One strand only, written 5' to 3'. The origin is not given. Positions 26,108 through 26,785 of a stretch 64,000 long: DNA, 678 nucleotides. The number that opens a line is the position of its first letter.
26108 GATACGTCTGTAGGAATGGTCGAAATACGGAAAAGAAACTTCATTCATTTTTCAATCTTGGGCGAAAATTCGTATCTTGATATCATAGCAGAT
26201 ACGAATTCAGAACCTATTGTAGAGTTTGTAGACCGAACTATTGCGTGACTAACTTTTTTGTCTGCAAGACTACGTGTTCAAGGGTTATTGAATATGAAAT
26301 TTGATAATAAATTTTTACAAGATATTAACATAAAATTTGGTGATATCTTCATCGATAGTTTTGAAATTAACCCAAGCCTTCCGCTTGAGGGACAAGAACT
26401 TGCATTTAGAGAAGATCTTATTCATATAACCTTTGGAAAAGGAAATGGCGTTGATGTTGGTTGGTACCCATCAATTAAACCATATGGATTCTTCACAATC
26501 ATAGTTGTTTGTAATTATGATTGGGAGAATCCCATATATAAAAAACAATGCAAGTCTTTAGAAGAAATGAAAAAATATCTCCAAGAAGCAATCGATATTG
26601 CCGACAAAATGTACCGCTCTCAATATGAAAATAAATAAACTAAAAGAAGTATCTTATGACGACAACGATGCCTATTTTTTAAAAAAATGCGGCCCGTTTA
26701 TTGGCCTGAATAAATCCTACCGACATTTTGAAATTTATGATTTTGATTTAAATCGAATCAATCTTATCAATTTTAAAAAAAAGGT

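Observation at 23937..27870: Candidate polymorphic toxin plus immunity-gene array inserted between housekeeping genes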

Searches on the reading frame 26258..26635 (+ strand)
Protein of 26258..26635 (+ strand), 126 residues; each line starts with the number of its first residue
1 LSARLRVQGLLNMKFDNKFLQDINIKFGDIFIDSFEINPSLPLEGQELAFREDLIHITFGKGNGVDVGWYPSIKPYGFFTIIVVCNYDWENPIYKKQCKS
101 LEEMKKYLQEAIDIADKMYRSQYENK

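Call 3: search_protein_families(library=pfam, proteins=[window:26258-26635:+], max_evalue=1)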
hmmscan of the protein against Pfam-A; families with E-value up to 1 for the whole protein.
window:26258-26635:+ (126 aa): 1 family
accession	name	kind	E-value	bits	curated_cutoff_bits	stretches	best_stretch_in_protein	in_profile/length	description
PF10171.14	Tim29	-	0.05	13.5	25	1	77-108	111-142/169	Translocase of the Inner Mitochondrial membrane 29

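Call 4: search_protein_families(library=ncbifam, proteins=[window:26258-26635:+], max_evalue=1)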
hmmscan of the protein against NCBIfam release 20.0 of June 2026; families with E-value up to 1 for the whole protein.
window:26258-26635:+ (126 aa): 0 families

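Call 24: find_homologous_proteins(query=A2, max_evalue=0.01)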
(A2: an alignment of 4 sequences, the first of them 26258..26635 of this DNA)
Query A2 (4 sequences) (126 aa, profile of the alignment): 173 proteins with E <= 0.01 among 974 candidates; the best 120 are listed.
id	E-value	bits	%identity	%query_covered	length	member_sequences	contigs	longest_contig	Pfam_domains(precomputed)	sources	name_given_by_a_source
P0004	2.8e-54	200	100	90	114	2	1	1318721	-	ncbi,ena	-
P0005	3.3e-54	200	49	83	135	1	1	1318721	-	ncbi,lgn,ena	-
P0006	1.6e-51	191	52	87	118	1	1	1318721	-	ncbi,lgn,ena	-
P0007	5.0e-49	183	49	83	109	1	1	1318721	-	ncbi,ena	-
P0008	4.7e-45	170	55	85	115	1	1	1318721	-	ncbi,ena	-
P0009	6.0e-43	163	57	86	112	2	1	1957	-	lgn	-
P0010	1.2e-42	162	50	83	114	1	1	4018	-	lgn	-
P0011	2.2e-39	152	55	83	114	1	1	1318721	-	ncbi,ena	-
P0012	1.2e-38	149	53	83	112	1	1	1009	-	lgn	-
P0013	9.2e-38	147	49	89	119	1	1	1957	-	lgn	-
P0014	1.7e-36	142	53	83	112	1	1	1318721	-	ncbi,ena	-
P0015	2.4e-36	142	50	82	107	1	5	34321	-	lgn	-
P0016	4.4e-33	131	42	89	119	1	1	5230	-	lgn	-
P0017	6.0e-33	131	44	83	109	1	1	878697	-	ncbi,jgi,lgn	ncbi:MAG: hypothetical protein WC707_02400 [Candidatus Babeliaceae bacterium]|jgi:hypothetical prote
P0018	6.5e-33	131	52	75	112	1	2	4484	-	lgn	-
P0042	1.7e-24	104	41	75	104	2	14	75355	-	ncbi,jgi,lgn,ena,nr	ncbi:TPA: hypothetical protein DIC20_00255 [Candidatus Dependentiae bacterium]|nr:hypothetical prote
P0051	1.5e-22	97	35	70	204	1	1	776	-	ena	-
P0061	9.9e-22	95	40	78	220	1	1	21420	PF28101.1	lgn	-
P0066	1.5e-21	94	41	78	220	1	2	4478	PF28101.1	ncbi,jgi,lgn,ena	jgi:hypothetical protein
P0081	7.3e-20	89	33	75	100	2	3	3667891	-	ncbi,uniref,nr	ncbi:hypothetical protein JZO86_07120 [Enterococcus ureasiticus]|uniref:hypothetical protein n=1 Tax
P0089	2.2e-18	84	41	62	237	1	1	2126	-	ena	-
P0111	3.9e-15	74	34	71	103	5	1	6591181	-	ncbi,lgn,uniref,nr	ncbi:hypothetical protein LOY38_06245 [Pseudomonas sp. B21-015]|uniref:hypothetical protein n=1 Tax=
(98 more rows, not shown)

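Call 25: find_encoding_contigs(protein=P0111, flank=6000, max_places=3)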
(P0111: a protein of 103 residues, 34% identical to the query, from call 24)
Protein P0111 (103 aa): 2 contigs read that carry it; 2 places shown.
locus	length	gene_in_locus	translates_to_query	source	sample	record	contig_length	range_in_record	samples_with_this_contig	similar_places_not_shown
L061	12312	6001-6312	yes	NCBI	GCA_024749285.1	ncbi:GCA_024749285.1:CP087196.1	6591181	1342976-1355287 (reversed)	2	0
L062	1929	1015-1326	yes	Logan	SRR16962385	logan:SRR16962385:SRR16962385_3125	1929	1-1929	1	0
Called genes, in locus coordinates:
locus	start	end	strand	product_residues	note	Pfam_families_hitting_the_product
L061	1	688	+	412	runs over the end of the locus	PF00464:SHMT, PF00155:Aminotran_1_2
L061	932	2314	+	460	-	PF04966:OprB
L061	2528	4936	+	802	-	PF01011:PQQ, PF13360:PQQ_2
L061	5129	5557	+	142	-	-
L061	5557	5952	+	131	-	-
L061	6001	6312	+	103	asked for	-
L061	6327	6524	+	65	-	-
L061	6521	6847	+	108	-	-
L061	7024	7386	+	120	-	PF19619:DUF6124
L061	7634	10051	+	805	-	PF02190:LON_substr_bdg, PF00004:AAA, PF07728:AAA_5, PF22667:Lon_lid, PF05362:Lon_C, PF13541:ChlI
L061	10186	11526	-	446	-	PF02661:Fic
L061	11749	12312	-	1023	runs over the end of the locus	PF00873:ACR_tran, PF03176:MMPL (weak)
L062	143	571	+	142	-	-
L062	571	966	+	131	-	-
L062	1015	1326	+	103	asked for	-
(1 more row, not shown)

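Call 26: find_encoding_contigs(protein=P0081, flank=6000, max_places=3)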
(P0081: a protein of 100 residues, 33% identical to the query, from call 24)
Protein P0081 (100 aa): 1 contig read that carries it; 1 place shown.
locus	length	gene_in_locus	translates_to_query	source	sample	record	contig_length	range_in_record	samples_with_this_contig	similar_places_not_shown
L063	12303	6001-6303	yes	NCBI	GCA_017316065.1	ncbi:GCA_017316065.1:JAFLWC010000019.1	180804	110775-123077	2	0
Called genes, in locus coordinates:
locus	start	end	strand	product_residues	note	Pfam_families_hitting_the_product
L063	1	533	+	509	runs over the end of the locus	PF04223:CitF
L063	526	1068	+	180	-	PF03802:CitX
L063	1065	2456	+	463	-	PF00682:HMGL-like, PF02436:PYC_OADA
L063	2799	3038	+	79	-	-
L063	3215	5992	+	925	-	PF18962:Por_Secre_tail (faint), PF23623:GBD_IRG7_N (faint), PF08884:Flagellin_D3 (faint)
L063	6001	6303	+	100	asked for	-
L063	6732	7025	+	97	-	PF15526:Ntox21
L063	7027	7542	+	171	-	-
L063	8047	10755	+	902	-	PF00330:Aconitase, PF00694:Aconitase_C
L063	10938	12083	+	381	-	PF00285:Citrate_synt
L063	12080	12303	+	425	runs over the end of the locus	PF00180:Iso_dh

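Call 27: search_protein_families(library=pfam, proteins=[P0061, P0066, P0089, P0051], max_evalue=0.01)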
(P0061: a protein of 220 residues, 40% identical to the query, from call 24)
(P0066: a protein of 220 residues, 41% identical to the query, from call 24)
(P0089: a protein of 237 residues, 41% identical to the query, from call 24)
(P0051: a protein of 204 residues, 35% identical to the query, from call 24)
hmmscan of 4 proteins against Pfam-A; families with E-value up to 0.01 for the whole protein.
P0061 (220 aa): 0 families

P0066 (220 aa): 0 families

P0089 (237 aa): 0 families

P0051 (204 aa): 0 families

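Call 32: find_encoding_contigs(protein=P0008, flank=10000, max_places=3)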
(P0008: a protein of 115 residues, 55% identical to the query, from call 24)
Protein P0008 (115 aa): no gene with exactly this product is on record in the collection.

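Call 37: find_encoding_contigs(protein=P0017, flank=8000, max_places=2)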
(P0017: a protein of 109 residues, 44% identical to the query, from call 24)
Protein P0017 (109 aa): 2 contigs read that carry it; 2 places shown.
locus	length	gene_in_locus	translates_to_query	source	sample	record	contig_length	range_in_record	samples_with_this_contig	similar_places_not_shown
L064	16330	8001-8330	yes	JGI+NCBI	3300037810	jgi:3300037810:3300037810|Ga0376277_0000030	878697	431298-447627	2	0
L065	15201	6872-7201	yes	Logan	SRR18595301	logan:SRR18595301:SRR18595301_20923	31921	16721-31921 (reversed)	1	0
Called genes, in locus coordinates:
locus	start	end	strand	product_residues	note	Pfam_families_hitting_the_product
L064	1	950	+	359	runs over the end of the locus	PF02463:SMC_N, PF13175:AAA_15, PF13476:AAA_23, PF13304:AAA_21 (faint)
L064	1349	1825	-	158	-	PF02075:RuvC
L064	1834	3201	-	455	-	PF00772:DnaB, PF03796:DnaB_C, PF13481:AAA_25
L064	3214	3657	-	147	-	PF01281:Ribosomal_L9_N, PF03948:Ribosomal_L9_C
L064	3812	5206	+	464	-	PF11638:DnaA_N, PF00308:Bac_DnaA, PF01695:IstB_IS21 (weak), PF08299:Bac_DnaA_C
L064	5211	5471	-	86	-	-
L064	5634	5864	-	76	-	-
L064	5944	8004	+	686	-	-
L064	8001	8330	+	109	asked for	-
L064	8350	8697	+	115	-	PF28101:CdiI-like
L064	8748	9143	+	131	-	-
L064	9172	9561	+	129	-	-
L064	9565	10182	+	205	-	-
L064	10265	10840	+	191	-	PF00300:His_Phos_1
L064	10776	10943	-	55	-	-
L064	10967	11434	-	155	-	-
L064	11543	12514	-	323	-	-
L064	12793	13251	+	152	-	-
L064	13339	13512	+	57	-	-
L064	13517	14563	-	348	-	PF00162:PGK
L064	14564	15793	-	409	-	PF02687:FtsX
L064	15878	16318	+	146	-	PF02502:LacAB_rpiB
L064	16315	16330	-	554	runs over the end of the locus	-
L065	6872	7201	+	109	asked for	-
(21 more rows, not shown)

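Call 38: find_encoding_contigs(protein=P0042, flank=8000, max_places=2)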
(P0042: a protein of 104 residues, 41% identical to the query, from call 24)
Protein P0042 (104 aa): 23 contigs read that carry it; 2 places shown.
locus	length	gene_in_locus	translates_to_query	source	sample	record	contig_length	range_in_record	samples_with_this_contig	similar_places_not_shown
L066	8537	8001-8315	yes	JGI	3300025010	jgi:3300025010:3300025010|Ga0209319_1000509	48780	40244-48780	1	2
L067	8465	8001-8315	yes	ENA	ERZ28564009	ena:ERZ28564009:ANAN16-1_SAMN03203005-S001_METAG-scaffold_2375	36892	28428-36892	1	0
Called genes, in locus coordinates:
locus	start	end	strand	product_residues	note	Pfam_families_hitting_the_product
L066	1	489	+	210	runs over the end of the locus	PF00265:TK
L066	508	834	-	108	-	-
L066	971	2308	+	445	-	PF18073:Zn_ribbon_LapB, PF13481:AAA_25, PF03796:DnaB_C (weak), PF09848:SLFN-g3_helicase (weak), PF13173:AAA_14 (weak), PF13401:AAA_22, PF13479:AAA_24 (weak), PF13541:ChlI, +8 more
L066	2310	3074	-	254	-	-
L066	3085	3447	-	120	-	-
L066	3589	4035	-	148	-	-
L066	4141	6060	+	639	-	PF26549:Tricorn_N, PF07676:PD40 (weak), PF05448:AXE1 (weak), PF02129:Peptidase_S15, PF20434:BD-FAE, PF00326:Peptidase_S9, PF00756:Esterase (weak), PF01738:DLH, +1 more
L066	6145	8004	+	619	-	-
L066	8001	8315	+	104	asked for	-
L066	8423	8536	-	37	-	?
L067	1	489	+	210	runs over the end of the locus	PF00265:TK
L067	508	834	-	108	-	-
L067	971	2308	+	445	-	PF18073:Zn_ribbon_LapB, PF13481:AAA_25, PF03796:DnaB_C (weak), PF09848:SLFN-g3_helicase (weak), PF13173:AAA_14 (weak), PF13401:AAA_22, PF13479:AAA_24 (weak), PF13541:ChlI, +8 more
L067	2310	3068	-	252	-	-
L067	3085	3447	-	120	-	-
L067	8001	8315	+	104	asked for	-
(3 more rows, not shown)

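Call 71: search_protein_families(library=pfam, proteins=[L064:7657-8001:+, L066:7657-8001:+, L063:5645-5989:+, L064:8350-8694:+, L063:3215-5644:+], max_evalue=0.1)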
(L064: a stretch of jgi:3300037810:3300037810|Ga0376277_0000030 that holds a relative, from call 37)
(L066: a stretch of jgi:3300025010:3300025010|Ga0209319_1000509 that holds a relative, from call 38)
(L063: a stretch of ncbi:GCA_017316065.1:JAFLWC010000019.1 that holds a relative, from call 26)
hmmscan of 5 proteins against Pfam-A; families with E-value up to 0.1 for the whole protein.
L064:7657-8001:+ (115 aa): 0 families

L066:7657-8001:+ (115 aa): 0 families

L063:5645-5989:+ (115 aa): 1 family
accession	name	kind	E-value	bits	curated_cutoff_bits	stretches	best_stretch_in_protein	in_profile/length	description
PF09471.16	Peptidase_M64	-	0.051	13.2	26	1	25-97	188-258/302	IgA Peptidase M64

L064:8350-8694:+ (115 aa): 1 family
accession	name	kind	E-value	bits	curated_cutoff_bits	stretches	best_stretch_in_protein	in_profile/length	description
PF23941.1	DUF7276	-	0.036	14.2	27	1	45-85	147-187/227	Domain of unknown function (DUF7276)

L063:3215-5644:+ (810 aa): 5 families
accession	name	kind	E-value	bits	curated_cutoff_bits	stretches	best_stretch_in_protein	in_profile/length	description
PF18962.6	Por_Secre_tail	-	4.1e-13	49.9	27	2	203-248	24-69/75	Secretion system C-terminal sorting domain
PF08884.16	Flagellin_D3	-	2.4e-07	31.5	24.2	0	353-377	38-64/91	Flagellin D3 domain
PF23623.1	GBD_IRG7_N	-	1.1e-06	29.2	27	1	195-254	32-89/95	IRG7 N-terminal galactose binding domain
PF01835.25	MG2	-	0.00069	20.4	32.8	0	336-383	42-92/96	MG2 domain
PF14734.12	DUF4469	-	0.035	14.5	22.6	0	454-477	64-87/101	Domain of unknown function (DUF4469) with IG-like fold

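Call 83: search_protein_families(library=ncbifam, proteins=[L063:6001-6300:+, L064:7657-8001:+, L064:5944-7656:+], max_evalue=0.1)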
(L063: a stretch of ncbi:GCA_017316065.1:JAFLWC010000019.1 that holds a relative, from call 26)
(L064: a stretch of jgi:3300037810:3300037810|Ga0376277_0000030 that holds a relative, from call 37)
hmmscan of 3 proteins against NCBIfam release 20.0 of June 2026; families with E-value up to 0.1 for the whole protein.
L063:6001-6300:+ (100 aa): 2 families
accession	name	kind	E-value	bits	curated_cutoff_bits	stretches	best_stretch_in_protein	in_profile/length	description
NF010466.0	PRK13891.1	subfamily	0.0058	14.5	1322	1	21-96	124-199/852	conjugal transfer protein TrbE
NF053739.1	GlytfEpsEBac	equivalog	0.03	13.3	450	1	15-48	90-124/265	glycosyltransferase EpsE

L064:7657-8001:+ (115 aa): 1 family
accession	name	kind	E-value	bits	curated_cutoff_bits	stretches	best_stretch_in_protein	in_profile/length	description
NF003079.0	PRK04005.1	equivalog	0.093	12.4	85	0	6-75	5-74/121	50S ribosomal protein L18e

L064:5944-7656:+ (571 aa): 0 families

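Call 97: predict_structure(alignment_id=A8)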
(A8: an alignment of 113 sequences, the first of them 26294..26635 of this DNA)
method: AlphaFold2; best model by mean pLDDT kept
length: 114 residues; sequences in the alignment: 113
mean_pLDDT: 93.5   pTM: 0.88
mean pLDDT of the five models: 93.5, 92.7, 92.5, 91.9, 91.8
residues with pLDDT >= 90: 95; 70-90: 17; 50-70: 2; < 50: 0
segments of 3 or more residues with pLDDT < 50: none
pLDDT, mean of each block of 10 residues (from residue 1): 94 97 95 90 94 95 91 95 97 99 93 68
secondary structure, 60 per line:
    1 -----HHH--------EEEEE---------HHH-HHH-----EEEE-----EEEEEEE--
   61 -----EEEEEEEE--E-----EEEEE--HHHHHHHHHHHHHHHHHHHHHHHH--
elements in order: E17-21 E43-46 E52-58 E66-73 E82-86 H89-112

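Call 99: fold_search(model_id=the predicted structure, library=pdb)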
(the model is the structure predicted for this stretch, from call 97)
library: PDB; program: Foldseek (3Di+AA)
matches with E <= 10: 116; with E <= 0.001: 0
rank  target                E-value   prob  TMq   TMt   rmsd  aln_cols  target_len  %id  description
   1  7ui9_q                1.2e+00  0.38  0.40  0.11   4.0        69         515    7  Core Mediator-PICearly (Copy A) (released 2023-02-15)
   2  3ly9                  1.7e+00  0.28  0.34  0.14   3.9        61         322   16  Crystal structure of mutant D471N of the periplasmic domain of CadC (released 2011-02-09)
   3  7eld_A                1.7e+00  0.12  0.25  0.04   6.2        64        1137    9  Cryo-EM structure of Arabidopsis DCL1 in complex with pri-miRNA 166f (released 2021-08-11)
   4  3ly8                  1.8e+00  0.18  0.31  0.14   4.8        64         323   12  Crystal structure of mutant D471E of the periplasmic domain of CadC (released 2011-02-09)
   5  3obh_B                2.0e+00  0.21  0.32  0.49   4.2        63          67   14  X-ray crystal structure of protein SP_0782 (7-79) from Streptococcus pneumoniae. Northeast Structural Genomics Consort (released 2010-09-15)
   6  4fdu_B                2.0e+00  0.06  0.22  0.09   6.7        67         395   16  Crystal Structure of a Multiple Inositol Polyphosphate Phosphatase (released 2014-01-29)
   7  7sqc_Z0               2.1e+00  0.07  0.21  0.05  19.0        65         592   14  Ciliary C1 central pair apparatus isolated from Chlamydomonas reinhardtii (released 2022-04-13)
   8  9qyz_B                2.1e+00  0.06  0.22  0.09   6.7        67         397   16  MINPP1 from Bacteroides thetaiotaomicron A31Y mutant (released 2025-05-07)
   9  9gro_A                2.2e+00  0.01  0.11  0.05  15.6       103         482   11  Crystal structure of the engineered C-terminal phosphatase domain from Saccharomyces cerevisiae Vip1 in complex with 1 (released 2025-02-26)
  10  3obh_A                2.4e+00  0.18  0.32  0.49   4.3        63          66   14  X-ray crystal structure of protein SP_0782 (7-79) from Streptococcus pneumoniae. Northeast Structural Genomics Consort (released 2010-09-15)
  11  8q2c_A                2.4e+00  0.02  0.14  0.11  10.7        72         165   17  Crystal structure of the E. coli PqiC Lipoprotein (released 2023-09-20)
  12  9qyz_A                2.5e+00  0.05  0.22  0.09   6.7        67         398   16  MINPP1 from Bacteroides thetaiotaomicron A31Y mutant (released 2025-05-07)
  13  9qz3_A                2.5e+00  0.05  0.22  0.09   5.9        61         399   16  MINPP1 from Bacteroides thetaiotaomicron T30I mutant complex with myo-inositol hexakissulfate (released 2025-05-14)
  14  3lya                  2.7e+00  0.21  0.34  0.14   3.4        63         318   17  Crystal structure of the periplasmic domain of CadC in the presence of K2ReCl6 (released 2011-02-09)
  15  3pm7_B                2.7e+00  0.20  0.34  0.51   5.1        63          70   13  Crystal Structure of EF_3132 protein from Enterococcus faecalis at the resolution 2A, Northeast Structural Genomics Co (released 2010-12-15)
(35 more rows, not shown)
